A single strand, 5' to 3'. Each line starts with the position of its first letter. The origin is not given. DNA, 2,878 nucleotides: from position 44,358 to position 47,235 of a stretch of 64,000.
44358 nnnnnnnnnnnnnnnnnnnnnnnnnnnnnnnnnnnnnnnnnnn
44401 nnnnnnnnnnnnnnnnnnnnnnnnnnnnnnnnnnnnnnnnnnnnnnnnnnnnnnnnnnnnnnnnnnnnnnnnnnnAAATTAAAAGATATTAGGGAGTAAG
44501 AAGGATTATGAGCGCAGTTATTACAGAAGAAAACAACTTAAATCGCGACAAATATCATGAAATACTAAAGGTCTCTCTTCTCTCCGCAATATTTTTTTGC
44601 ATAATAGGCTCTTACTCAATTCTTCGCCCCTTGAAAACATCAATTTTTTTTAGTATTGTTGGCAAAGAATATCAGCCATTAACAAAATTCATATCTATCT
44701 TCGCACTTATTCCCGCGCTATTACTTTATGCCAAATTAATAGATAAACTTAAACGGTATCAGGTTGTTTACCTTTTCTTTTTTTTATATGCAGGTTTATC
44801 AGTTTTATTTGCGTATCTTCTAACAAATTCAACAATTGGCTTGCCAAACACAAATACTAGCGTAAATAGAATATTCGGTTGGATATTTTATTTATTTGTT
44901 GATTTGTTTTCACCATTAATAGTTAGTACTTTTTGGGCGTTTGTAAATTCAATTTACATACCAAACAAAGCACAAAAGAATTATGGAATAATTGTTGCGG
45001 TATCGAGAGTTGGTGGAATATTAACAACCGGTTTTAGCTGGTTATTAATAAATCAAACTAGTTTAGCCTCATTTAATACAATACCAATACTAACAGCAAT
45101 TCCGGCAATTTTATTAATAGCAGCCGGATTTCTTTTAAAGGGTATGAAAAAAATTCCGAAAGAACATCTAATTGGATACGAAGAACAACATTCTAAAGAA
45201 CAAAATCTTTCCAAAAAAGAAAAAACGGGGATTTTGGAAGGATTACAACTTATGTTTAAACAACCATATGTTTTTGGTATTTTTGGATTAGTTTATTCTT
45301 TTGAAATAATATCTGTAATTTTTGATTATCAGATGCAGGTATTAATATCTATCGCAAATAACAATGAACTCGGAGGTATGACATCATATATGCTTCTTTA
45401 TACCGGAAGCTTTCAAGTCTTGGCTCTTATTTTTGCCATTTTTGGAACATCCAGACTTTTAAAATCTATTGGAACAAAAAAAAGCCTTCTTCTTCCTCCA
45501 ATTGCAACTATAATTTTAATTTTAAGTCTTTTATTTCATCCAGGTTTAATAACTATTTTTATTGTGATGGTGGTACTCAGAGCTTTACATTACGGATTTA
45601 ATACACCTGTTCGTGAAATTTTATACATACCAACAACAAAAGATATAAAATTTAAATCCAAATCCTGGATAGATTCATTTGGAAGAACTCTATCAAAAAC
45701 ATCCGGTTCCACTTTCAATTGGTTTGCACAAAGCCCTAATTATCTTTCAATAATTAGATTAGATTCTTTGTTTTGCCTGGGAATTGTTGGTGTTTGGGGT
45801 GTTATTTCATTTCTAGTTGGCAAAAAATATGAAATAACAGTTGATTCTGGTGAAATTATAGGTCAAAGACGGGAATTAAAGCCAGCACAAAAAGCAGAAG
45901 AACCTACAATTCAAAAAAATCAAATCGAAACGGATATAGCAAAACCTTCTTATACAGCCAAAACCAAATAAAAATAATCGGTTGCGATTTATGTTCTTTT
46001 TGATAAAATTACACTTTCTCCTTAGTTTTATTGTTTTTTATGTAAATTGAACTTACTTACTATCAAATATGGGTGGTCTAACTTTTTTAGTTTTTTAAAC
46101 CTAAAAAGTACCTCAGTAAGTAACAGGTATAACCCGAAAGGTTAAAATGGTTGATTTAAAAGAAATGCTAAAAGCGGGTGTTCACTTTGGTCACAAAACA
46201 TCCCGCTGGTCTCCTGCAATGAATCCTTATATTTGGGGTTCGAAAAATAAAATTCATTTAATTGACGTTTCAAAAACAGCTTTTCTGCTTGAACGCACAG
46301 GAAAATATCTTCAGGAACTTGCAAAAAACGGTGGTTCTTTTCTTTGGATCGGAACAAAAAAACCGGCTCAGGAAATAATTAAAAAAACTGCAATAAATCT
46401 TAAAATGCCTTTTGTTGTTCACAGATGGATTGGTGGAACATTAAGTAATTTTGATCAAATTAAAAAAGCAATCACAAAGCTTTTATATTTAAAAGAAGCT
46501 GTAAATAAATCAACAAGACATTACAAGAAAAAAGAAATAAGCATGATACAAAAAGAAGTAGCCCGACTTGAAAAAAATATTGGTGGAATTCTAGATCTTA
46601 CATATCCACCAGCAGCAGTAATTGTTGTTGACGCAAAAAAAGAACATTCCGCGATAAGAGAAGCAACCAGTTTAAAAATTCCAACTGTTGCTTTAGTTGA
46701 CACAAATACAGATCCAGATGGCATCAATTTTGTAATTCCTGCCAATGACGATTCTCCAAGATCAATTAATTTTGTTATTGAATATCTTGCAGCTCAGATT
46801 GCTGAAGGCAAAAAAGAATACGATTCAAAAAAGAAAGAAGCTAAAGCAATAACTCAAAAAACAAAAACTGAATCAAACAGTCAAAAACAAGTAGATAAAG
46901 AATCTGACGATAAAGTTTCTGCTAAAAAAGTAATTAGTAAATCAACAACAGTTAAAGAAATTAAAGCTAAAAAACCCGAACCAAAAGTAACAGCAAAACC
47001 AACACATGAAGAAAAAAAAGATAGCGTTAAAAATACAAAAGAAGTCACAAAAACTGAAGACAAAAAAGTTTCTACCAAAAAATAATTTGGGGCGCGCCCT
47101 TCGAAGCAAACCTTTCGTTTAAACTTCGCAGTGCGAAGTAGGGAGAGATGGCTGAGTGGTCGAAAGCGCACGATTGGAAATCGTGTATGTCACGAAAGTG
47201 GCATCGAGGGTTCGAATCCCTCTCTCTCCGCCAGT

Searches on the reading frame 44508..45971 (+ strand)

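Call 84: search_protein_families(library=pfam, proteins=[window:44508-45971:+], max_evalue=0.0001)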
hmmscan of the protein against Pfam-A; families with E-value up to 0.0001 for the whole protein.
window:44508-45971:+ (487 aa): 2 families
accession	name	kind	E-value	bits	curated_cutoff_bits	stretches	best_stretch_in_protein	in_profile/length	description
PF03219.20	TLC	-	1.3e-18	67.6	21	1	16-344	20-369/491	TLC ATP/ADP transporter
PF07690.21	MFS_1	-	6.3e-08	32.3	33.4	1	28-364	4-310/347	Major Facilitator Superfamily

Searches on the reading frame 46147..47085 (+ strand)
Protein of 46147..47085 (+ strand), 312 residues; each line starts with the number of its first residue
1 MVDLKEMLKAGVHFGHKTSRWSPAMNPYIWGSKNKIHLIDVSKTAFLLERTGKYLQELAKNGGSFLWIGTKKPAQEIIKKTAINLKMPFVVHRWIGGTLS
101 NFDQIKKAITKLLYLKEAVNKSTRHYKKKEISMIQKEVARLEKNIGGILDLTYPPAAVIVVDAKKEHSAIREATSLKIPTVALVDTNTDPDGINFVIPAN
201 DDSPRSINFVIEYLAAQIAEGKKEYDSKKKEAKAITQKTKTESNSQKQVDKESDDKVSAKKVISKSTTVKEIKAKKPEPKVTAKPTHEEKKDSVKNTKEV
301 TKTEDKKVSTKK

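Call 84: search_protein_families(library=pfam, proteins=[window:46147-47085:+], max_evalue=0.0001)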
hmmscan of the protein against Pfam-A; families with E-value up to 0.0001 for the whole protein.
window:46147-47085:+ (312 aa): 1 family
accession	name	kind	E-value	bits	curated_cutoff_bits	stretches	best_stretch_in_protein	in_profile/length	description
PF00318.25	Ribosomal_S2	-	2.3e-76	256.3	26.1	1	7-221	1-216/216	Ribosomal protein S2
